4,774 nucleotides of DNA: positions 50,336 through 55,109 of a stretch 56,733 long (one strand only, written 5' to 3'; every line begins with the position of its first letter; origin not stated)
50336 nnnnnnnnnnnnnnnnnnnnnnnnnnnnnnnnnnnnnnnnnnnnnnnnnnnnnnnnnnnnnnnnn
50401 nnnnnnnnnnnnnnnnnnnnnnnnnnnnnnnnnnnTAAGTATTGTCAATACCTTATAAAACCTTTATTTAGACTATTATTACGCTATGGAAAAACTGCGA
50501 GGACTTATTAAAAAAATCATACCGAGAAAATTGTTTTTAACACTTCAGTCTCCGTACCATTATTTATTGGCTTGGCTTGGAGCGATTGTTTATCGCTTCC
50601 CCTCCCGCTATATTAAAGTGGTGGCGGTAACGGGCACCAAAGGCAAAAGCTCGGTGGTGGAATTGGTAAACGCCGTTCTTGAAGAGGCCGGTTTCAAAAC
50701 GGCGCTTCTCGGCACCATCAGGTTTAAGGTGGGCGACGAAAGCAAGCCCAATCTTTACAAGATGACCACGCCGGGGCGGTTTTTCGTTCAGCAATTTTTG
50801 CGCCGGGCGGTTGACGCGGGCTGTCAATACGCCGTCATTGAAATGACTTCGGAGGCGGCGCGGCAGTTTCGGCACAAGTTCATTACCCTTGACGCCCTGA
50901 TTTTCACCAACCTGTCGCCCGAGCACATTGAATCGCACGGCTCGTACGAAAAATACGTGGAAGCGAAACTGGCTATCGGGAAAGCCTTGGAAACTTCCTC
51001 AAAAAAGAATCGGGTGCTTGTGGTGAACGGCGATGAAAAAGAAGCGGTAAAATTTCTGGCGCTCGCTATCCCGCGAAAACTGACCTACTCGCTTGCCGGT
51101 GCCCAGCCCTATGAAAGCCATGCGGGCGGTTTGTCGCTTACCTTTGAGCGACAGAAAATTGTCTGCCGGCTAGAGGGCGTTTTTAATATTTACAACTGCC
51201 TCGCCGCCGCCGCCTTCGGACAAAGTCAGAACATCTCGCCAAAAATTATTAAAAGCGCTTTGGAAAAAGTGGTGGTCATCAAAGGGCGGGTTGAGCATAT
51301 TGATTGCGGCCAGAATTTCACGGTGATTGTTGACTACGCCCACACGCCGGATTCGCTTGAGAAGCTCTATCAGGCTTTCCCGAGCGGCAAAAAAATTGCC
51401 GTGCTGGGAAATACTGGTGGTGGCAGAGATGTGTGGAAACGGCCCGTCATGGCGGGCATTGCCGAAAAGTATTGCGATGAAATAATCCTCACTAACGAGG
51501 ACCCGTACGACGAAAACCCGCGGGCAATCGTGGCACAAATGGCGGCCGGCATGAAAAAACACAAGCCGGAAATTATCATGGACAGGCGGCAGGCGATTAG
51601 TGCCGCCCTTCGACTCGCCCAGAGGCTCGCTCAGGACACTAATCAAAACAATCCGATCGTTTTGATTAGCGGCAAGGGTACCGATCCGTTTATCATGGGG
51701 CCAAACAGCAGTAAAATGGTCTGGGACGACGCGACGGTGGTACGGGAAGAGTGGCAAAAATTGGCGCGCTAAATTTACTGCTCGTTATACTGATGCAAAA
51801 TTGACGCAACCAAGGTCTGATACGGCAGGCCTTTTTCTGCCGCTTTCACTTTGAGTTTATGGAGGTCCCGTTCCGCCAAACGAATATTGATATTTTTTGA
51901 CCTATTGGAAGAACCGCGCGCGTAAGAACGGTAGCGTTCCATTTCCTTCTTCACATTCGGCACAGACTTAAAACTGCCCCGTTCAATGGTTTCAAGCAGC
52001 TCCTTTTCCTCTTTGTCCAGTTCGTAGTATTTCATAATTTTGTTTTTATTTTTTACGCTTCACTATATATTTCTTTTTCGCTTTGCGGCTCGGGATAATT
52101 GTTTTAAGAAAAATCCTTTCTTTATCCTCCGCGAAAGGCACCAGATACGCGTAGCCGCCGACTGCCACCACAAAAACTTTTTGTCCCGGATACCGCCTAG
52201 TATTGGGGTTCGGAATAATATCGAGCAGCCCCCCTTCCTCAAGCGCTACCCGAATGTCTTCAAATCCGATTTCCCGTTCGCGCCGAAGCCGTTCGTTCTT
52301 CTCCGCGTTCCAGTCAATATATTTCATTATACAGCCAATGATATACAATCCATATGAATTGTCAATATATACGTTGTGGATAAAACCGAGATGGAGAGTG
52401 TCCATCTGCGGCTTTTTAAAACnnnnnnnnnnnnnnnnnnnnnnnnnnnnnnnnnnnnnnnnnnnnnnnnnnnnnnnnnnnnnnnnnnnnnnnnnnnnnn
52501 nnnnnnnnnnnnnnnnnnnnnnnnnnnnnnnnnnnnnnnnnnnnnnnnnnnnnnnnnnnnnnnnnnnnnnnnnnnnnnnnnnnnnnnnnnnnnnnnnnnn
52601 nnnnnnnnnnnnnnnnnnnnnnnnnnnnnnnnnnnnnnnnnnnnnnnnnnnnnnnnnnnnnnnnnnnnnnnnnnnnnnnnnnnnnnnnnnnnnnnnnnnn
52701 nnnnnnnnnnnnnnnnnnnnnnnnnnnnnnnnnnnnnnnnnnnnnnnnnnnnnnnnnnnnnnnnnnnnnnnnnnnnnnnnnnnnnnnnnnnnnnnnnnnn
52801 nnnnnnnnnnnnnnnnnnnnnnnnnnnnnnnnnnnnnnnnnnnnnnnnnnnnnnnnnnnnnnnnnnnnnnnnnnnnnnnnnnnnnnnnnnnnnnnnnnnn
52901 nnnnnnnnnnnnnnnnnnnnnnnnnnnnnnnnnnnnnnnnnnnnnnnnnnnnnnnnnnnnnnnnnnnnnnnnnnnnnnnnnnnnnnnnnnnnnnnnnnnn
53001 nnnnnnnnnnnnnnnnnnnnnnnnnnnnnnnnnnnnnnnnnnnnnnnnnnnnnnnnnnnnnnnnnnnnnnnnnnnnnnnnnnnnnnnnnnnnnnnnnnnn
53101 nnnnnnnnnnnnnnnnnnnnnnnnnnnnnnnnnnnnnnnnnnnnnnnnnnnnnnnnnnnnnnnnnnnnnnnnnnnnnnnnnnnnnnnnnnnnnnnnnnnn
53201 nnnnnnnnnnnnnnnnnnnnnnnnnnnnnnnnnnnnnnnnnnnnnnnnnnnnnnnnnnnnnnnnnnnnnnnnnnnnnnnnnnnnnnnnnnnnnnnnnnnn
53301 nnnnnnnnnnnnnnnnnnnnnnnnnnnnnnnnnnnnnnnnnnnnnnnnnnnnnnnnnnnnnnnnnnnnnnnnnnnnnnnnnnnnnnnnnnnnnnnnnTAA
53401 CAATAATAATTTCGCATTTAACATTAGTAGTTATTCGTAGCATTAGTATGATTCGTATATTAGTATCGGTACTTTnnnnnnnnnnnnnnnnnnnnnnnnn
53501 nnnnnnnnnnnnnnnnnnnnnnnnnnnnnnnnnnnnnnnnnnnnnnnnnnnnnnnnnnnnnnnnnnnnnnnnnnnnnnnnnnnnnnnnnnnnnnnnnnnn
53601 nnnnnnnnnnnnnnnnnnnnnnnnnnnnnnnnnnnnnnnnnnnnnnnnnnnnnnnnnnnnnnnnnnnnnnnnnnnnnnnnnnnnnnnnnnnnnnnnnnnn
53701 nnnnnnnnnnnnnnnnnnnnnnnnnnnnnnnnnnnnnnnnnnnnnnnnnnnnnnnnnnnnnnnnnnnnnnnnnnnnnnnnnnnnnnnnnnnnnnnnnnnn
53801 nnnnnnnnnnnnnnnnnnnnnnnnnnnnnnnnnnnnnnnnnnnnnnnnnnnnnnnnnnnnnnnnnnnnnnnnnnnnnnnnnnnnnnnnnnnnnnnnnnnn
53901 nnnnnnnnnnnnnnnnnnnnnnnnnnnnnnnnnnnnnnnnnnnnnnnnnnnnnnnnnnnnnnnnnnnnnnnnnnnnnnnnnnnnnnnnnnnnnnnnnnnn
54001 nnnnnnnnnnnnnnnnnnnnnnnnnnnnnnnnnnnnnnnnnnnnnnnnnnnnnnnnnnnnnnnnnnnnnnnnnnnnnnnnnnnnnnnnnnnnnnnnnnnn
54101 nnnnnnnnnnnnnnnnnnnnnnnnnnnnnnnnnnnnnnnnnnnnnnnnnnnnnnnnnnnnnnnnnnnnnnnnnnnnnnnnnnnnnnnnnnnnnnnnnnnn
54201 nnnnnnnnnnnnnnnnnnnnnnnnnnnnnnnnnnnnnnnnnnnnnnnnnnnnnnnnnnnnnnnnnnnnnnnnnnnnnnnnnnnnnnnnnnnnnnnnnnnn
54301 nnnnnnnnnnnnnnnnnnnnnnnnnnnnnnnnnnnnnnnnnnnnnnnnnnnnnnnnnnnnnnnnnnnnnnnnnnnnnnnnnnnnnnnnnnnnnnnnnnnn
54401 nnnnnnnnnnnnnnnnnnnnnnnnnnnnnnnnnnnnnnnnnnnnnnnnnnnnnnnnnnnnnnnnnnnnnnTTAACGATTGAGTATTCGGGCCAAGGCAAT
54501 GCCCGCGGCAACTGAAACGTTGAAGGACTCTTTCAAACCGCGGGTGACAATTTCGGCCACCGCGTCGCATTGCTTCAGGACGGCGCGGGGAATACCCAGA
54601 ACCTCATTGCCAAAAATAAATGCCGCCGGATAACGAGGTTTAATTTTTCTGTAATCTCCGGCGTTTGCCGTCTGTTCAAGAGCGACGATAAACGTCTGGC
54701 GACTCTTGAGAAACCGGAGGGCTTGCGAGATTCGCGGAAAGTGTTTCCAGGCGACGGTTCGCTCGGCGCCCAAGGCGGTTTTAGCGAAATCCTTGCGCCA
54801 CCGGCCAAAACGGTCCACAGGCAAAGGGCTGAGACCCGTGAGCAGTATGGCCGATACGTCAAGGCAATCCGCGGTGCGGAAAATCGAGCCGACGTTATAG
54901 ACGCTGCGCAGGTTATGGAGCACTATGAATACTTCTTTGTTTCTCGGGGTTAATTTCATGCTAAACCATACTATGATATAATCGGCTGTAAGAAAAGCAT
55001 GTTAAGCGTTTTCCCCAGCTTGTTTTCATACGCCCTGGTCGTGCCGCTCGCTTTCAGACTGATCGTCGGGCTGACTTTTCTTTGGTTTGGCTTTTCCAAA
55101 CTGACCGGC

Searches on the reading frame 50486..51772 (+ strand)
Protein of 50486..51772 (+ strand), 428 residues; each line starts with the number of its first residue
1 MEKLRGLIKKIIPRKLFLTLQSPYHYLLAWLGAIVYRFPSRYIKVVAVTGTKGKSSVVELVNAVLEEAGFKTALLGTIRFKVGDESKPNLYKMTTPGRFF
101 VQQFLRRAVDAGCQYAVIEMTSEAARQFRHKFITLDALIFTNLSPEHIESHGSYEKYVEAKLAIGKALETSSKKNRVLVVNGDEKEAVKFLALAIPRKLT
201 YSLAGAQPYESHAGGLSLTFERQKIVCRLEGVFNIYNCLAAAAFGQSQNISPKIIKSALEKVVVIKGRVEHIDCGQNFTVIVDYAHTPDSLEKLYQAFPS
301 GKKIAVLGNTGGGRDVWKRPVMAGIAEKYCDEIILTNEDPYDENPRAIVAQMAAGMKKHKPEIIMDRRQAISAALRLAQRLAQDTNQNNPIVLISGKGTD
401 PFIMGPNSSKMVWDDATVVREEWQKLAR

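Call 7: search_protein_families(library=pfam, proteins=[window:50486-51772:+], max_evalue=0.1)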
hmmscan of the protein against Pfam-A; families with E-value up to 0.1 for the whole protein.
window:50486-51772:+ (428 aa): 3 families
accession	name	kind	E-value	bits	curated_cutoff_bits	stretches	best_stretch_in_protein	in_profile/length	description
PF08245.18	Mur_ligase_M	-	1.1e-33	117.4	24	1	48-243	1-198/200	Mur ligase middle domain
PF02875.26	Mur_ligase_C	-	5.3e-22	79.4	28.4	1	267-398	1-127/127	Mur ligase, glutamate ligase domain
PF03880.21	DbpA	-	0.01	16.3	25.6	0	244-305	6-69/72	DbpA RNA binding domain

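Call 49: find_encoding_contigs(protein=window:50486-51772:+, flank=4000, max_places=10)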
Protein window:50486-51772:+ (428 aa): 6 contigs read that carry it; 4 places shown.
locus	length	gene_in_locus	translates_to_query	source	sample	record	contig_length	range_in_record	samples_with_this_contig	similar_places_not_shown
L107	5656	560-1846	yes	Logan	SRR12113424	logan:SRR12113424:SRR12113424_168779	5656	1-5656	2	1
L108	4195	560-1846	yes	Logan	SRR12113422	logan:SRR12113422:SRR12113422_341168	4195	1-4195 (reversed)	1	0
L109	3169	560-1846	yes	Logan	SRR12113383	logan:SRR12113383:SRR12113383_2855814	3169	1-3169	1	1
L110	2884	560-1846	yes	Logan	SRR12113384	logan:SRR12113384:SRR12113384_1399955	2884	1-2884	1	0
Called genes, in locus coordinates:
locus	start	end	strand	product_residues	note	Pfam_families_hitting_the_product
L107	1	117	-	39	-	?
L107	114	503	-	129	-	-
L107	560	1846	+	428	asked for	PF08245:Mur_ligase_M, PF02875:Mur_ligase_C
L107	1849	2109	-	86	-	PF12441:CopG_antitoxin (weak)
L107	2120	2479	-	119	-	-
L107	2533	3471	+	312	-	PF01149:Fapy_DNA_glyco, PF06831:H2TH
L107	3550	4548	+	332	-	-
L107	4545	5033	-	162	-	PF00588:SpoU_methylase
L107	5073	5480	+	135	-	PF07681:DoxX, PF13564:DoxX_2 (weak)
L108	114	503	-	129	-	-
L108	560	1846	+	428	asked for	PF08245:Mur_ligase_M, PF02875:Mur_ligase_C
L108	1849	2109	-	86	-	PF12441:CopG_antitoxin (weak)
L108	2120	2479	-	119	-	-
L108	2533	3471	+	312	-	PF01149:Fapy_DNA_glyco, PF06831:H2TH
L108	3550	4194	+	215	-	?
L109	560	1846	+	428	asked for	PF08245:Mur_ligase_M, PF02875:Mur_ligase_C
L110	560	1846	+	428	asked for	PF08245:Mur_ligase_M, PF02875:Mur_ligase_C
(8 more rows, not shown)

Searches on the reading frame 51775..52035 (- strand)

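Call 41: search_protein_families(library=ncbifam, proteins=[window:51775-52035:-], max_evalue=0.01)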
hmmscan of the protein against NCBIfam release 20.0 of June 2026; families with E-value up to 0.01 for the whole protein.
window:51775-52035:- (86 aa): 1 family
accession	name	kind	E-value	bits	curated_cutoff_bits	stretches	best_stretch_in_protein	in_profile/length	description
NF047399.1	BrnA_antitoxin_add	equivalog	0.0063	16.7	60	0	39-82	25-68/70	type II toxin-antitoxin system BrnA family antitoxin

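Call 63: search_protein_families(library=pfam, proteins=[window:51775-52035:-], max_evalue=0.01)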
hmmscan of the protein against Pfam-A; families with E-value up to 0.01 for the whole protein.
window:51775-52035:- (86 aa): 2 families
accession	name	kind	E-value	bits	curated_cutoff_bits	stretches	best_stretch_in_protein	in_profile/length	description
PF12441.14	CopG_antitoxin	-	1.6e-06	29.2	28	1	44-82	40-78/79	CopG antitoxin of type II toxin-antitoxin system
PF23807.1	RHH_10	-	0.00051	20.7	27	1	34-82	10-59/84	Ribbon-helix-helix protein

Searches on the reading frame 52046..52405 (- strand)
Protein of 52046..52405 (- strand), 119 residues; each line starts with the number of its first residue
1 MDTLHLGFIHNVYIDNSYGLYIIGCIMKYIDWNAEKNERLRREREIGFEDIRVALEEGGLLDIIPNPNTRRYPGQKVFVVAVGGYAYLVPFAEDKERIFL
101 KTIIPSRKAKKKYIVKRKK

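Call 41: search_protein_families(library=ncbifam, proteins=[window:52046-52405:-], max_evalue=0.01)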
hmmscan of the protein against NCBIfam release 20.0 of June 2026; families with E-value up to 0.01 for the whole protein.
window:52046-52405:- (119 aa): 0 families

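Call 45: search_protein_families(library=pfam, proteins=[window:52046-52405:-], max_evalue=0.00001)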
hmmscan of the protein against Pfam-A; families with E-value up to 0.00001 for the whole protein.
window:52046-52405:- (119 aa): 0 families

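Call 63: search_protein_families(library=pfam, proteins=[window:52046-52405:-], max_evalue=0.01)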
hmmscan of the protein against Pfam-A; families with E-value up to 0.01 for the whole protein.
window:52046-52405:- (119 aa): 1 family
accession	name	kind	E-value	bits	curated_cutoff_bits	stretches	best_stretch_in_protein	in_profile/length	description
PF04365.19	BrnT_toxin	-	0.00076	20.2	34.5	1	32-112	1-76/77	Ribonuclease toxin, BrnT, of type II toxin-antitoxin system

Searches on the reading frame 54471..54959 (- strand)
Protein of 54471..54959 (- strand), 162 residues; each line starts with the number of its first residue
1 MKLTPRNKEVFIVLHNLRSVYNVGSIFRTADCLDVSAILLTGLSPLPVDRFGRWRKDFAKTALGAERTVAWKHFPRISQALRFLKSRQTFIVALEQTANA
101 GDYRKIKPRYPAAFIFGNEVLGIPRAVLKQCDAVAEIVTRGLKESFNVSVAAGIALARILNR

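Call 87: search_protein_families(library=pfam, proteins=[window:54471-54959:-], max_evalue=0.0001)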
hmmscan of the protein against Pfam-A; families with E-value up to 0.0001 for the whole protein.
window:54471-54959:- (162 aa): 1 family
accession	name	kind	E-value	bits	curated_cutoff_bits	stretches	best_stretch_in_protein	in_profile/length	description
PF00588.24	SpoU_methylase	-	2.2e-28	99.6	29.7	1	10-156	2-141/142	SpoU rRNA Methylase family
